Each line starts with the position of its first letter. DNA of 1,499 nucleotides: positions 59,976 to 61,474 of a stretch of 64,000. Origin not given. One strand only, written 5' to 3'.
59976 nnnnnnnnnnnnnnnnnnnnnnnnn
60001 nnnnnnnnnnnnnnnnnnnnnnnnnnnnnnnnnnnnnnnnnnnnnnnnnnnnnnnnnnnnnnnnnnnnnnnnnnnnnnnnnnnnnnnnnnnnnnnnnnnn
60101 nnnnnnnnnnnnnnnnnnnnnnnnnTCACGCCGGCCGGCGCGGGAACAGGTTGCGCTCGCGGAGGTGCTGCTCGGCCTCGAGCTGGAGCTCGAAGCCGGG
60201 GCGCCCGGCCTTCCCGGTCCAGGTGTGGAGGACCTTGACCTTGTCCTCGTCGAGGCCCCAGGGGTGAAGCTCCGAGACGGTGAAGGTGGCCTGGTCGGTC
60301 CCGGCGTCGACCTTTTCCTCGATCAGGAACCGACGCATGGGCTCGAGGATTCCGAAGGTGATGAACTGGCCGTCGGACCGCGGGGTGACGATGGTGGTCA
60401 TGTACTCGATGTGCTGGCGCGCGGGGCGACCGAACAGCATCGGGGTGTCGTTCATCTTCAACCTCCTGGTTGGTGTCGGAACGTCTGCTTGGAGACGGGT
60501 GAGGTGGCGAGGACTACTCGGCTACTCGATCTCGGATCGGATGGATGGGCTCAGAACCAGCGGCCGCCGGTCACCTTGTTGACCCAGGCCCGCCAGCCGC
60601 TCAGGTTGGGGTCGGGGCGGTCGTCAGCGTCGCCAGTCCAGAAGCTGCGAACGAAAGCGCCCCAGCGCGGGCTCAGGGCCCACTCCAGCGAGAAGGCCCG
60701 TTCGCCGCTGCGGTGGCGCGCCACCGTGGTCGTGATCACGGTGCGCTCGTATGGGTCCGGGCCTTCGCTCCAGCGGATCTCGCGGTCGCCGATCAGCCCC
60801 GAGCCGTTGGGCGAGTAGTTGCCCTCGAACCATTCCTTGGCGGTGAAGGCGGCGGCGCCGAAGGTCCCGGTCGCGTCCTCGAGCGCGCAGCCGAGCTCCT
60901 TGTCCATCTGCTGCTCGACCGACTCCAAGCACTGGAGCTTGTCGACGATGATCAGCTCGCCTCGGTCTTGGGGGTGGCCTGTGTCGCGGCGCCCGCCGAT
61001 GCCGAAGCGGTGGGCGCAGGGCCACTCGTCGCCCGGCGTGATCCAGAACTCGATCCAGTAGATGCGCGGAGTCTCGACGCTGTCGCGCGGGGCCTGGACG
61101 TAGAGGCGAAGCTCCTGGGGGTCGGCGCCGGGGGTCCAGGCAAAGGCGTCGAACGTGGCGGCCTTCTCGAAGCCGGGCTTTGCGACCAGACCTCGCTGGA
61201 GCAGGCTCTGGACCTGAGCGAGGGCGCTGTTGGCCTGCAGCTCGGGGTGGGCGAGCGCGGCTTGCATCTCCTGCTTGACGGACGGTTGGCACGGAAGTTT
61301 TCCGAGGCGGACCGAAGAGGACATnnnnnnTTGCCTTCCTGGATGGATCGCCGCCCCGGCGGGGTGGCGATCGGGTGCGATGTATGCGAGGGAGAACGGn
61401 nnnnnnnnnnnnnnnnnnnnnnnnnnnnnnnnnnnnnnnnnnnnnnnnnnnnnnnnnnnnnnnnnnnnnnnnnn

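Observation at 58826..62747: Orphan operon of five to six proteins without recognisable families, including an internal paralog pair, a zinc-ribbon protein and a 2-TM protein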

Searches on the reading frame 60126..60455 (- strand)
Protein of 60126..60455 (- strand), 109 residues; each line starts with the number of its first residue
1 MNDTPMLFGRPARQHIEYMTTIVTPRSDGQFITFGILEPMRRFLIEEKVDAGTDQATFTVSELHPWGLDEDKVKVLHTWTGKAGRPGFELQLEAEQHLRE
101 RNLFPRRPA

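Call 3: search_protein_families(library=pfam, proteins=[window:60126-60455:-], max_evalue=1)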
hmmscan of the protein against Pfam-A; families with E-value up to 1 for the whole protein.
window:60126-60455:- (109 aa): 0 families

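Call 4: search_protein_families(library=ncbifam, proteins=[window:60126-60455:-], max_evalue=1)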
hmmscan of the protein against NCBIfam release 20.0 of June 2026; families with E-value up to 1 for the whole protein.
window:60126-60455:- (109 aa): 0 families

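Call 5: search_protein_families(library=padloc, proteins=[window:60126-60455:-], max_evalue=1)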
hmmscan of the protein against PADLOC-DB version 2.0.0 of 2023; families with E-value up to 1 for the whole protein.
window:60126-60455:- (109 aa): 0 families

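Call 10: search_protein_families(library=phrogs, proteins=[window:60126-60455:-], max_evalue=1)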
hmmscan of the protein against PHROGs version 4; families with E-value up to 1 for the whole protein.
window:60126-60455:- (109 aa): 1 family
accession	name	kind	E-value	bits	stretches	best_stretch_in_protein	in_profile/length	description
phrog_25558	-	unknown function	0.29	12.3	1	4-49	34-79/102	-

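Call 57: search_dna_similar(query=window:60126-60455:-, collection=plasmids, mode=protein, max_evalue=0.1)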
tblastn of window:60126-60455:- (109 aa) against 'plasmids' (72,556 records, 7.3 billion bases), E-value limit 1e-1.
No match.

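Call 90: find_related_loci(query=window:60126-60455:-, collection=viral_contigs, flank=5000)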
Query window:60126-60455:- (109 aa) in viral_contigs; peptide patterns used: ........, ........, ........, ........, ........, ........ (x = any residue, [..] = any of these).
12 stretches matched a pattern, but none encodes a relative of the query by tblastn (E <= 1e-3).

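Call 100: search_solved_structures(query=window:60126-60455:-, max_evalue=1)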
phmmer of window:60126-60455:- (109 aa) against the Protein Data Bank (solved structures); distinct sequences matched with E-value up to 1: 1.
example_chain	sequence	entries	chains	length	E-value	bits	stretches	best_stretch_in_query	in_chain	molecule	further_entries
8dht_A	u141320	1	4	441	0.25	14.8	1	17-76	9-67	Ribulose bisphosphate carboxylase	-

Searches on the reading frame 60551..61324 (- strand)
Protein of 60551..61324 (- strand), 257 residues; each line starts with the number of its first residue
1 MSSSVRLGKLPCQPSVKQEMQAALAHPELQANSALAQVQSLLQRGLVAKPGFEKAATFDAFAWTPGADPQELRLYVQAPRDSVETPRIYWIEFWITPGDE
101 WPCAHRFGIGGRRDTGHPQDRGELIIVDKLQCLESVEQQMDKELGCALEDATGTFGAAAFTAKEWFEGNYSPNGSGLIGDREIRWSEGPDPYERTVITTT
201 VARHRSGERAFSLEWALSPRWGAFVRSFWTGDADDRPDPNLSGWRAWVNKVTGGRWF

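Call 3: search_protein_families(library=pfam, proteins=[window:60551-61324:-], max_evalue=1)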
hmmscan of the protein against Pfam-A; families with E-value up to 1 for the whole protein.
window:60551-61324:- (257 aa): 0 families

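Call 4: search_protein_families(library=ncbifam, proteins=[window:60551-61324:-], max_evalue=1)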
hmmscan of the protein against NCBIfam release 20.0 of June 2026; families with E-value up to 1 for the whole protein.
window:60551-61324:- (257 aa): 0 families

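Call 5: search_protein_families(library=padloc, proteins=[window:60551-61324:-], max_evalue=1)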
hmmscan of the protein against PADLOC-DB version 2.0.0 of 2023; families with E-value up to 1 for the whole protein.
window:60551-61324:- (257 aa): 0 families

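Call 9: find_encoding_contigs(protein=window:60551-61324:-, flank=10000, max_places=6)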
Protein window:60551-61324:- (257 aa): 1 contig read that carries it; 1 place shown.
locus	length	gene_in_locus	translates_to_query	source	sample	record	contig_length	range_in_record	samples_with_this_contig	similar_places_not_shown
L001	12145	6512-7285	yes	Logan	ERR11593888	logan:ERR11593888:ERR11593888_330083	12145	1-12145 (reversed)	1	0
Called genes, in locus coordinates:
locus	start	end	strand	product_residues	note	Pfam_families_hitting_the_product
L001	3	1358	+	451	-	?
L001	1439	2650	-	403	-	-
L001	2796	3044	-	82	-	-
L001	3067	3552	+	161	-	-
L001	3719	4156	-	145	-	PF12680:SnoaL_2, PF14534:DUF4440 (weak)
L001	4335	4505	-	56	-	-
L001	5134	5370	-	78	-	-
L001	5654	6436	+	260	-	-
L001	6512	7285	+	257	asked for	-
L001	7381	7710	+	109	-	-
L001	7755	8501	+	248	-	-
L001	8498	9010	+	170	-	-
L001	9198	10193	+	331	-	PF08240:ADH_N (weak), PF00107:ADH_zinc_N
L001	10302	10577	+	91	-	-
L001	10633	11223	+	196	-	-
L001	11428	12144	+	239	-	?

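Call 10: search_protein_families(library=phrogs, proteins=[window:60551-61324:-], max_evalue=1)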
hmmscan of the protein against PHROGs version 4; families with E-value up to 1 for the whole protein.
window:60551-61324:- (257 aa): 0 families

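Call 11: find_homologous_proteins(query=window:60551-61324:-, max_evalue=0.001)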
Query window:60551-61324:- (257 aa): 1 proteins with E <= 0.001 among 741 candidates.
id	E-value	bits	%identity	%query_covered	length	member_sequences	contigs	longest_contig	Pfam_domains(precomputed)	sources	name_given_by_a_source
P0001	4.0e-176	602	100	100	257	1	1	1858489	-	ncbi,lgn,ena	-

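Call 22: search_protein_representatives(alignment_id=A1)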
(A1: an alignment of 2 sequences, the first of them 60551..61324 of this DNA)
Query: 2 sequences, 269 profile positions. Proteins with E-value up to 0.001 (for the whole library): 4; up to 1e-10: 2; up to 1e-30: 2. The best 4 are listed.
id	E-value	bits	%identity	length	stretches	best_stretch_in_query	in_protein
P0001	6.6e-144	494.2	-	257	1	1-269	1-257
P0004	4.0e-131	452.3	-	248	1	1-246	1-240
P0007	3.2e-06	42.8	-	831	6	66-87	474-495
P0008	3.6e-04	36.0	-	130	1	127-245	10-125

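Call 25: find_encoding_contigs(protein=P0008, flank=10000, max_places=6)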
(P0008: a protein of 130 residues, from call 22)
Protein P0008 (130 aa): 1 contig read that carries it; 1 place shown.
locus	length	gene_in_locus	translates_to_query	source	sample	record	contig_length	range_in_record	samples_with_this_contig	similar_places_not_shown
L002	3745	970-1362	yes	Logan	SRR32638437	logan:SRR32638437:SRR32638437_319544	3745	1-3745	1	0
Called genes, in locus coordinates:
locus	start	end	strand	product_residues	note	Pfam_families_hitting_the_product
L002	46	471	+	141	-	-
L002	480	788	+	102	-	-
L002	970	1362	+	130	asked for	-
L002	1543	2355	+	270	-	PF07638:Sigma70_ECF (faint), PF04545:Sigma70_r4 (faint), PF13384:HTH_23 (faint), PF00196:GerE, PF08281:Sigma70_r4_2, PF13936:HTH_38 (weak)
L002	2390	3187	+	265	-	PF00459:Inositol_P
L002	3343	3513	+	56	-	-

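Call 29: search_protein_families(library=pfam, proteins=[L001:1439-2650:-, L001:3067-3552:+, L001:3-1358:+], max_evalue=0.001)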
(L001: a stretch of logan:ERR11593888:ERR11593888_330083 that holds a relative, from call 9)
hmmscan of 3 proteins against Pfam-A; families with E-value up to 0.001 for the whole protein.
L001:1439-2650:- (403 aa): 0 families

L001:3067-3552:+ (161 aa): 0 families

L001:3-1358:+ (451 aa): 1 family
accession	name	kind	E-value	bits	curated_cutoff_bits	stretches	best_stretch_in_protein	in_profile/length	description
PF13814.12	Replic_Relax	-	1.2e-07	32.5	25.3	1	133-337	8-177/191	Replication-relaxation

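Call 31: find_related_loci(query=A2, collection=genome_contigs, flank=10000)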
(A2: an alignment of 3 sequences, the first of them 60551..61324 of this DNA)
Query A2 (257 aa) in genome_contigs; peptide patterns used: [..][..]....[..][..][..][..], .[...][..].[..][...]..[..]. (x = any residue, [..] = any of these).
5 stretches matched a pattern, but none encodes a relative of the query by tblastn (E <= 1e-3).

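Call 55: search_dna_similar(query=L001:30-1358:+, collection=plasmids, mode=protein, max_evalue=0.00001, max_rows=15)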
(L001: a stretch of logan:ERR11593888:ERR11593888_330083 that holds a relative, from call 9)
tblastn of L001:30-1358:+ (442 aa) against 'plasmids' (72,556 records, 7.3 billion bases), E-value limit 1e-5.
No match.

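Call 59: search_protein_families(library=padloc, proteins=[L001:1439-2650:-, L001:3067-3552:+, L001:2796-3044:-, L001:30-1358:+], max_evalue=0.1)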
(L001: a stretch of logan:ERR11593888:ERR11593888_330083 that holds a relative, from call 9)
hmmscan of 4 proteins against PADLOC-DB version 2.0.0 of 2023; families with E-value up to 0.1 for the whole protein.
L001:1439-2650:- (403 aa): 1 family
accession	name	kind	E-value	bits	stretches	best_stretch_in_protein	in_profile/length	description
PDLC05036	PDC-S54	-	2.8e-88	295.1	1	5-400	17-407/410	-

L001:3067-3552:+ (161 aa): 0 families

L001:2796-3044:- (82 aa): 0 families

L001:30-1358:+ (442 aa): 0 families

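Call 60: search_solved_structures(query=L001:1439-2650:-, max_evalue=1)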
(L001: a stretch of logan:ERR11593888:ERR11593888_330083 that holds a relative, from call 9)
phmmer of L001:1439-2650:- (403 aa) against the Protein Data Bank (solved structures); distinct sequences matched with E-value up to 1: 1.
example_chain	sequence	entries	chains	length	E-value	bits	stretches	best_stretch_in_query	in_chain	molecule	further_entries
8gtd_A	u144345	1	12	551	0.52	12.5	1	109-170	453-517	Portal protein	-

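Call 64: search_protein_families(library=padloc, proteins=[L002:1543-2355:+, L002:46-471:+], max_evalue=0.01)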
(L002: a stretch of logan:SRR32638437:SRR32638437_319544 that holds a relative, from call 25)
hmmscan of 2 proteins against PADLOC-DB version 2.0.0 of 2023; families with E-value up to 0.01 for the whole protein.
L002:1543-2355:+ (270 aa): 9 families
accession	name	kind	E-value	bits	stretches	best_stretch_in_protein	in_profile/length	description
PDLC01851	CARF3--CARF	-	7.6e-14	49.8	2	203-248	208-253/279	-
PDLC01855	CARF3--CARF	-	1.9e-09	35.6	1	199-246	212-259/288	-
PDLC01268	CasR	-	3e-05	22.1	1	200-242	120-160/179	"CAS-I,CAS-II,CAS-III,CAS-IV,CAS-V,CAS-VI; associated_signaling"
PDLC01848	CARF3--CARF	-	4e-05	21.4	1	203-256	133-186/197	-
PDLC03673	HEase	-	0.0002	19.1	1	206-241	6-41/227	homing endonuclease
PDLC01434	CasR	-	0.00027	18.9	0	200-241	124-163/191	"CAS-I,CAS-II,CAS-III,CAS-IV,CAS-V,CAS-VI; associated_signaling"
PDLC01866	CARF3--CARF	-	0.0014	16.6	0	204-242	136-176/207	-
PDLC01865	CARF3--CARF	-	0.0031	15.2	1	199-240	146-182/215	-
PDLC01853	CARF3--CARF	-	0.0082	13.8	0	204-250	135-185/209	-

L002:46-471:+ (141 aa): 0 families

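Call 93: search_dna_similar(query=L001:1439-2650:-, collection=plasmids, mode=protein, max_evalue=0.00001, max_rows=12)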
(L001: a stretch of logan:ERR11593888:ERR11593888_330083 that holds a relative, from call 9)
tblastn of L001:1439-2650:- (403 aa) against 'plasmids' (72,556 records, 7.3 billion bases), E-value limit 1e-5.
Records with a match: 21; places in all: 22; records where one place covers at least 80% of the query: 6.
Best place of each record, by identity: <60% 21.
By first word of the organism name: Rhizobium 3; Streptomyces 3; Spiroplasma 3; Deinococcus 2; Thauera 1; Paludisphaera 1; Nostoc 1; Pseudonocardia 1; Corynebacterium 1; Haloplanus 1; and 4 more.
By predicted mobility (MOB-suite, as given by PLSDB): non-mobilizable 14; conjugative 4; mobilizable 3.
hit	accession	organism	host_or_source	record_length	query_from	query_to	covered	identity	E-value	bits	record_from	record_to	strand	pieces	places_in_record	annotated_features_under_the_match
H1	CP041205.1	Rhizobium sp. NIBRBAC000502774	Genome assembly,Coal mine soil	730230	12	403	97%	31.7%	1e-48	184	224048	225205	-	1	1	hypothetical protein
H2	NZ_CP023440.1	Thauera sp. K11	cell culture,sludge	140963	6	401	98%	29.3%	2e-43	169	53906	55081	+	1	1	hypothetical protein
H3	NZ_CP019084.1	Paludisphaera borealis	-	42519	3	402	99%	28.4%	1e-41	164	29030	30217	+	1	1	hypothetical protein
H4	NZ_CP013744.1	Streptomyces sp. CdTB01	soil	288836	75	400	81%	34.4%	1e-33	140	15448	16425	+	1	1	hypothetical protein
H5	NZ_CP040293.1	Nostoc sp. C057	Phaeoceros,pure culture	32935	78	400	80%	33.5%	3e-48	183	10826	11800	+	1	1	hypothetical protein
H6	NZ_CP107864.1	Streptomyces europaeiscabiei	-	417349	88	399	77%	34.4%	6e-36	147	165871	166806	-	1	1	hypothetical protein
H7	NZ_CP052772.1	Pseudonocardia alni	Cell culture,soil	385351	87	401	78%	31.2%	3e-32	136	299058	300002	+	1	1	hypothetical protein | transglycosylase family protein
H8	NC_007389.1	Spiroplasma citri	-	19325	10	400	97%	24.8%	8e-32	135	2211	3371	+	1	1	hypothetical protein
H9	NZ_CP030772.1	Streptomyces sp. YIM 121038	pure culture,soil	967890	70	354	71%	33.2%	4e-27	120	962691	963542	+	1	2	hypothetical protein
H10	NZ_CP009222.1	Corynebacterium deserti GIMN1.010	mixed sand sample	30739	60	364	76%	29.8%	1e-29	128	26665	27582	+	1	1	hypothetical protein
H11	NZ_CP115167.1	Deinococcus aquaticus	Freshwater stream system, activated ...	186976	85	376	72%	30.4%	2e-22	107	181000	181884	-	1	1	hypothetical protein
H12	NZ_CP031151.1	Haloplanus rubicundus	solar salt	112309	90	400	77%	26.4%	3e-24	112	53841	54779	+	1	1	hypothetical protein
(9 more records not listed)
